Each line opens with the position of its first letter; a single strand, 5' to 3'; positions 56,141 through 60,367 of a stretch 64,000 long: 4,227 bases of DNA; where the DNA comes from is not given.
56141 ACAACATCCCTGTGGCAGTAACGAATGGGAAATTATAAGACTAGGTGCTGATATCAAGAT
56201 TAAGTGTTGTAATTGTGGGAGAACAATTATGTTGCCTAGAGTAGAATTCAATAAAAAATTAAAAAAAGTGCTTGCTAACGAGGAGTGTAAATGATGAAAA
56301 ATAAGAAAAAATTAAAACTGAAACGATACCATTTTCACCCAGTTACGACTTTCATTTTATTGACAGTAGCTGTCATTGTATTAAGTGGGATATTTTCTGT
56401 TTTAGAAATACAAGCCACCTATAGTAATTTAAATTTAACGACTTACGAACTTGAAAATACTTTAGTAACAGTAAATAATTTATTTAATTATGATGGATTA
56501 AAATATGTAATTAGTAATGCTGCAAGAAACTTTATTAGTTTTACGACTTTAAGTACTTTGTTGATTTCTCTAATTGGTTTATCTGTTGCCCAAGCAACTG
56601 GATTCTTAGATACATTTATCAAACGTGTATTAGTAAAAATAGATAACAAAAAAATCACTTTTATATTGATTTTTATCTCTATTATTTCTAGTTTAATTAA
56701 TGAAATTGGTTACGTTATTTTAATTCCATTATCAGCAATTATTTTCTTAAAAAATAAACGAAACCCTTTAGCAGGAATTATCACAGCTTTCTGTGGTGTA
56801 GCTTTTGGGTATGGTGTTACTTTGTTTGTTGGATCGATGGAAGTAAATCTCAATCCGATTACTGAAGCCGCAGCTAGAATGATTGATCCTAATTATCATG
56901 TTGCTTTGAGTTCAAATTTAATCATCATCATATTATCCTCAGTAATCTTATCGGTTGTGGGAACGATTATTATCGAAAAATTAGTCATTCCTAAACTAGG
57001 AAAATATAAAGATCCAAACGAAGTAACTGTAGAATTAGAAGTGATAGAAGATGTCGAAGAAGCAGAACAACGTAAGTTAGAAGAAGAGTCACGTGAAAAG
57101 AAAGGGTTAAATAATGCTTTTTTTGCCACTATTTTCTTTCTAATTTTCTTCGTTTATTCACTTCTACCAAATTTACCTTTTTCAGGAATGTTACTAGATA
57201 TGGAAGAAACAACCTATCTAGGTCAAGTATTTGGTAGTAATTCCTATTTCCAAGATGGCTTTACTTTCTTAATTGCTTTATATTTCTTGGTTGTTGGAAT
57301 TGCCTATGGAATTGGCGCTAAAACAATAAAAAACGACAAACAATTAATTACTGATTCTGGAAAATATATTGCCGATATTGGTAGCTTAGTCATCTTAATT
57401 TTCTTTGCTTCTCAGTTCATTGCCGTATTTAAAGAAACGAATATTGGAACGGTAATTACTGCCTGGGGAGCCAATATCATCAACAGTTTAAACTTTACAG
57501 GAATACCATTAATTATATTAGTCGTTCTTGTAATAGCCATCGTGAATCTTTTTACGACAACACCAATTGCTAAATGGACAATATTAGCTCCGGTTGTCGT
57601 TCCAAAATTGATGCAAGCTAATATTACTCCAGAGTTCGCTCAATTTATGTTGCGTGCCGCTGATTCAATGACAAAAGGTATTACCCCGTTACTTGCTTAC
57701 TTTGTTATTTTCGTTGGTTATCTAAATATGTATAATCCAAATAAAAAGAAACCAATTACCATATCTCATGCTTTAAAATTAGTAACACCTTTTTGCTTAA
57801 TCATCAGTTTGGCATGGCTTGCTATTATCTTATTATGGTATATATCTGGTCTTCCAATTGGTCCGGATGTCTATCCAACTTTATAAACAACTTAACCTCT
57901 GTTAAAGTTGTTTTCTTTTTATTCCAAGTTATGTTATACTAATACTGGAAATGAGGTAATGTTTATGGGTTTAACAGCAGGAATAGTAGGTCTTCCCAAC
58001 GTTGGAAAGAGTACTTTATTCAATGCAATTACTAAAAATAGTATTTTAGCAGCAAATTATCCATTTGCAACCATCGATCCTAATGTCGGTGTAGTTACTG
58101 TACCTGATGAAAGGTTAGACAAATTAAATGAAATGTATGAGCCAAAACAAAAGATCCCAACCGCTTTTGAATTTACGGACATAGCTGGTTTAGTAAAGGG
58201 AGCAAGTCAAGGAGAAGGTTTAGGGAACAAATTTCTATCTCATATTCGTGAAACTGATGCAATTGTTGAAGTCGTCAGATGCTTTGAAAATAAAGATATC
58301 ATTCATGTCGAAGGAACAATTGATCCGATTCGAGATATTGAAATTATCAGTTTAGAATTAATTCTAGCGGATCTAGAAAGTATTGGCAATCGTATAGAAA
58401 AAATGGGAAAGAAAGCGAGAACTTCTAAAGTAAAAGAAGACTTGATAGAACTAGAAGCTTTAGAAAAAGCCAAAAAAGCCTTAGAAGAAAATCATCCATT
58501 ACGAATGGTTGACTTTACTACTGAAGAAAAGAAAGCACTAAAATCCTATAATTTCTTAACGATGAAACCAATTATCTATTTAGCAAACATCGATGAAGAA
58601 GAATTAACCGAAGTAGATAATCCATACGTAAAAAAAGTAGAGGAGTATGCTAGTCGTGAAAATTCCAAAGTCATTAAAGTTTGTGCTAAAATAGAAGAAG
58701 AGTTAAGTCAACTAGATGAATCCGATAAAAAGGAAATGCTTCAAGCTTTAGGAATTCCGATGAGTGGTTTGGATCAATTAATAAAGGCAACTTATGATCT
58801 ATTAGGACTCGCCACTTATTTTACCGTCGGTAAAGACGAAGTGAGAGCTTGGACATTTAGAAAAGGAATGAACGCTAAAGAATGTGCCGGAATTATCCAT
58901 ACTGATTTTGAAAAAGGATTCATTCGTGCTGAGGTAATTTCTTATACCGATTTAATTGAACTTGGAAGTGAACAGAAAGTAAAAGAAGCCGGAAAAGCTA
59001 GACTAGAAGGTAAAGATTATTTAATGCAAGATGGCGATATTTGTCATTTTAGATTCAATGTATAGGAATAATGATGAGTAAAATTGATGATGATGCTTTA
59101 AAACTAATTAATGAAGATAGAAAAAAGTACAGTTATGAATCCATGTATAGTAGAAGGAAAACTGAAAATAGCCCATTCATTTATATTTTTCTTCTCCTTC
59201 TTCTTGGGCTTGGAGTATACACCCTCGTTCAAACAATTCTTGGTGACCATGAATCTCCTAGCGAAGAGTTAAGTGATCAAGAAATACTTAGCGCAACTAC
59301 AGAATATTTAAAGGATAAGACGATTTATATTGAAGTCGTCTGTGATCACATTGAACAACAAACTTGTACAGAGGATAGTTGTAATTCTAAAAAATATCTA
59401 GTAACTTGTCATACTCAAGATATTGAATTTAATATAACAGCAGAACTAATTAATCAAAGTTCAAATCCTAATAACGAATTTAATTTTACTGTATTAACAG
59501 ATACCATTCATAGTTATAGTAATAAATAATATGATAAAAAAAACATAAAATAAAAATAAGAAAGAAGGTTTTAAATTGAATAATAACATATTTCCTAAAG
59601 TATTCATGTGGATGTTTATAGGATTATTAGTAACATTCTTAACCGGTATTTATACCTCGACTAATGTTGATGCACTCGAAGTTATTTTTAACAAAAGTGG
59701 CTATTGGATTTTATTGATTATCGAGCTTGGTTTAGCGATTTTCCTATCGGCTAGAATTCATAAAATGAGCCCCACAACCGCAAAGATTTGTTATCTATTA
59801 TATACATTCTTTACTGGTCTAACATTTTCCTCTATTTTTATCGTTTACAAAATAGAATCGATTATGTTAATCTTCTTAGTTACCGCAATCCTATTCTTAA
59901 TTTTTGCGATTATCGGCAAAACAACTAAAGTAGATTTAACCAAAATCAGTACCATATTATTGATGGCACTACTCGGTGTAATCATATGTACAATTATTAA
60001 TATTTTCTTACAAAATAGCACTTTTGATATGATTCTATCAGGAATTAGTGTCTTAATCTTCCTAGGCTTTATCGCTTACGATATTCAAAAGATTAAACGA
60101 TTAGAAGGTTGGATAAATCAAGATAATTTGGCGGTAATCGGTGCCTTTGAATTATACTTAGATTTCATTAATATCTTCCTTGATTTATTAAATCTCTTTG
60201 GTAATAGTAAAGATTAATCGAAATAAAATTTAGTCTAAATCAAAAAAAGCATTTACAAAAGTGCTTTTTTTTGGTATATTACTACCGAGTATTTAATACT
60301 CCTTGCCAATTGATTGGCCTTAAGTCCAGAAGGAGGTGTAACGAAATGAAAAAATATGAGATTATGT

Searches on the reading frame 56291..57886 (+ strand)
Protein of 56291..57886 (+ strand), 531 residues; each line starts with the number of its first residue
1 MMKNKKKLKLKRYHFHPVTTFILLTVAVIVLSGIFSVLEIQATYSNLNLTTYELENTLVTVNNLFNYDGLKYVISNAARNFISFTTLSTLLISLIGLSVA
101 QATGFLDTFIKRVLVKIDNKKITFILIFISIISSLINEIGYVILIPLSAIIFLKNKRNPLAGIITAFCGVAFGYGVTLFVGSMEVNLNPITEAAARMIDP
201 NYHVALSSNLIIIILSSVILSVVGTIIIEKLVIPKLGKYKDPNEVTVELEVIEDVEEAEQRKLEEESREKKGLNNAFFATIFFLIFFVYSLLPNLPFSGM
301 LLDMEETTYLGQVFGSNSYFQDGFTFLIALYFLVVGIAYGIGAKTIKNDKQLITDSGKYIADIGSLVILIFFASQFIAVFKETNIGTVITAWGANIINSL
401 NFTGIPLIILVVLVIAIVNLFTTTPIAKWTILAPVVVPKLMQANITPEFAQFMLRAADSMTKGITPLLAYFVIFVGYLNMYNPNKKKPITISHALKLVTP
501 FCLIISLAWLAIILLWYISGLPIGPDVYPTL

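Call 14: search_protein_families(library=ncbifam, proteins=[window:56291-57886:+])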
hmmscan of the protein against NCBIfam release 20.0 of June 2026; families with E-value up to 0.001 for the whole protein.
window:56291-57886:+ (531 aa): 2 families
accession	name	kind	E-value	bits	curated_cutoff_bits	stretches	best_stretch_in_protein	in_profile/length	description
TIGR00819.1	ydaH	subfamily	2.4e-96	323.3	753.55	1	15-530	24-520/521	AbgT family antimetabolite efflux transporter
NF008459.0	PRK11339.1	equivalog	2.3e-75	254.4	864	1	16-531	28-507/508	p-aminobenzoyl-glutamate transporter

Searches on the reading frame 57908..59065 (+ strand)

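Call 14: search_protein_families(library=ncbifam, proteins=[window:57908-59065:+])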
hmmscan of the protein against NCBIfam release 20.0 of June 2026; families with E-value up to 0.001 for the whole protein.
window:57908-59065:+ (385 aa): 15 families
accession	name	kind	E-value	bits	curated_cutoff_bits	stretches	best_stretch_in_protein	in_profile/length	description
TIGR00092.1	TIGR00092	equivalog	1.8e-159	530.7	279.2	1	20-385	1-368/368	redox-regulated ATPase YchF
NF007171.0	PRK09602.1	subfamily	4.4e-41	141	387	1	22-272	3-265/397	YchF-related putative GTPase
NF008955.0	PRK12297.1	equivalog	1.4e-23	83.6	406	1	24-232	162-341/429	GTPase ObgE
NF008956.1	PRK12299.1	equivalog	7.4e-23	81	300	1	24-165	161-269/327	GTPase ObgE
TIGR02729.1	Obg_CgtA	equivalog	1.3e-22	80.3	280.25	1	24-212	160-318/329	Obg family GTPase CgtA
NF008954.1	PRK12296.1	equivalog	1e-20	73.6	377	1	25-222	163-339/470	GTPase ObgE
TIGR00231.1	small_GTP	domain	8.3e-10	38.7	42.5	1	25-126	7-94/164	GTP-binding protein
TIGR03156.1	GTP_HflX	equivalog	1.3e-08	34.2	216.75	1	24-68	192-236/351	GTPase HflX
TIGR00437.1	feoB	equivalog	2.5e-07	29.8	315.65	1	28-69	1-42/594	ferrous iron transport protein B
NF008280.0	PRK11058.1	equivalog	7.3e-07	28.3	441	1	23-67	199-243/426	ribosome rescue GTPase HflX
TIGR03594.1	GTPase_EngA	equivalog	2.3e-06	26.9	306.7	1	26-66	5-46/432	ribosome biogenesis GTPase Der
NF003661.0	PRK05291.1-3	equivalog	5.5e-06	26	380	1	14-46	209-241/448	tRNA uridine-5-carboxymethylaminomethyl(34) synthesis GTPase MnmE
TIGR03596.1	GTPase_YlqF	equivalog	7.1e-05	22.3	208.2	1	23-48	120-145/276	ribosome biogenesis GTPase YlqF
NF000908.1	PRK00089.1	equivalog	0.00022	20.6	237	1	24-46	6-28/291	GTPase Era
TIGR00436.1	era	equivalog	0.00023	20.6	116.25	1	24-47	3-26/270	GTPase Era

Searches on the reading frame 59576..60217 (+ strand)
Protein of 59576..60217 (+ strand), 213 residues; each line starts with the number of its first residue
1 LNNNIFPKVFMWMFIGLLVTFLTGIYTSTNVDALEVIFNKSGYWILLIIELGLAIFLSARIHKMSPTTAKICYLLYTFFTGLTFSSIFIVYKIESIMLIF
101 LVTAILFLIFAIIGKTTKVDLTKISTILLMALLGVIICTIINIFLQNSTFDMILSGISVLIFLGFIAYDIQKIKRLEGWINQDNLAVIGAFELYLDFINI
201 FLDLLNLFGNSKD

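Call 14: search_protein_families(library=ncbifam, proteins=[window:59576-60217:+])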
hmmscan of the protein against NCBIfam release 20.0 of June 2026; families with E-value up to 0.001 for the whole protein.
window:59576-60217:+ (213 aa): 2 families
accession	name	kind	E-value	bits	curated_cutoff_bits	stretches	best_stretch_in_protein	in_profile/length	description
NF045951.1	MAG0110_fam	subfamily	5.5e-19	68.4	98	1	3-209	12-236/237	MAG0110 family membrane protein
NF007765.0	PRK10447.1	equivalog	4e-06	26.8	353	1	30-211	38-216/219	FtsH protease modulator YccA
